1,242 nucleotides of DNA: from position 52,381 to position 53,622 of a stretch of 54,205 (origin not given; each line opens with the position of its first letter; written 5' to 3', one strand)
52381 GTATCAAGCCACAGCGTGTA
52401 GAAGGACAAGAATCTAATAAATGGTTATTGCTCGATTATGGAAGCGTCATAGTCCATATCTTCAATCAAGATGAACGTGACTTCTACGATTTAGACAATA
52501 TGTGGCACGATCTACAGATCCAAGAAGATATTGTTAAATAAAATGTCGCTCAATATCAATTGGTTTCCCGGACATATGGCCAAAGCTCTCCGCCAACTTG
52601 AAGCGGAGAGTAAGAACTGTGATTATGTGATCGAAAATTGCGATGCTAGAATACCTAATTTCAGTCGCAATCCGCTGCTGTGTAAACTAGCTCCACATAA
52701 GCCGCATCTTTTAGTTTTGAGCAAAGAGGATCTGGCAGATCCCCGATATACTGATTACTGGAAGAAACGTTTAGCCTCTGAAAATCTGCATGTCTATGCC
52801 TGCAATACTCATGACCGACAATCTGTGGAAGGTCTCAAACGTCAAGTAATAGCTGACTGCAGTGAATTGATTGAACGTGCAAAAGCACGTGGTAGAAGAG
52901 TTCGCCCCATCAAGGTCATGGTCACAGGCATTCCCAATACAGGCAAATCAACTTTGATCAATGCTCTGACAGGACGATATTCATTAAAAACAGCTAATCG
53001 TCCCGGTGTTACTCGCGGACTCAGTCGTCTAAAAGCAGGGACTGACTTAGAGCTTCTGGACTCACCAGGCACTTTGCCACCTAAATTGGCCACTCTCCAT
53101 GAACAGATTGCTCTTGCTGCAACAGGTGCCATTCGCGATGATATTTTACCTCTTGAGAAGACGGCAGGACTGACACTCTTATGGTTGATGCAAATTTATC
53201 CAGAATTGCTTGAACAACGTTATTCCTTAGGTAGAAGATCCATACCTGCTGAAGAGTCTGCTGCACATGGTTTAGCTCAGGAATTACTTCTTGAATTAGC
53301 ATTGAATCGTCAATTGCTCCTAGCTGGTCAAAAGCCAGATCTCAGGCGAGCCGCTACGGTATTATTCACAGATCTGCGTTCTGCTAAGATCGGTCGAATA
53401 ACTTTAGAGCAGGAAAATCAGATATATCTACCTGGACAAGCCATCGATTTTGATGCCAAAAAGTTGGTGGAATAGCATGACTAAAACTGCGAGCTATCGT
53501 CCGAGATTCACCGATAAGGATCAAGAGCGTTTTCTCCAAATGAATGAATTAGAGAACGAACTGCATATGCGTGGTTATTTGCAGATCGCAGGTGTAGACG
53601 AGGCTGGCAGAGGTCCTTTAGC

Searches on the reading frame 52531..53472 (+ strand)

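Call 52: search_protein_families(library=pfam, proteins=[window:52531-53472:+], max_evalue=0.001)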
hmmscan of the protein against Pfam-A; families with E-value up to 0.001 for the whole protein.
window:52531-53472:+ (314 aa): 3 families
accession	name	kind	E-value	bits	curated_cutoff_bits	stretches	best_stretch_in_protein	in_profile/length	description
PF01926.29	MMR_HSR1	-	1.9e-13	51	21.9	1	128-183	1-58/113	50S ribosome-binding GTPase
PF02421.24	FeoB_N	-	1.5e-09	38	27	1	128-195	2-71/156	Ferrous iron transport protein B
PF03193.22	RsgA_GTPase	-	4e-05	23.9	30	0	131-156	111-136/174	RsgA GTPase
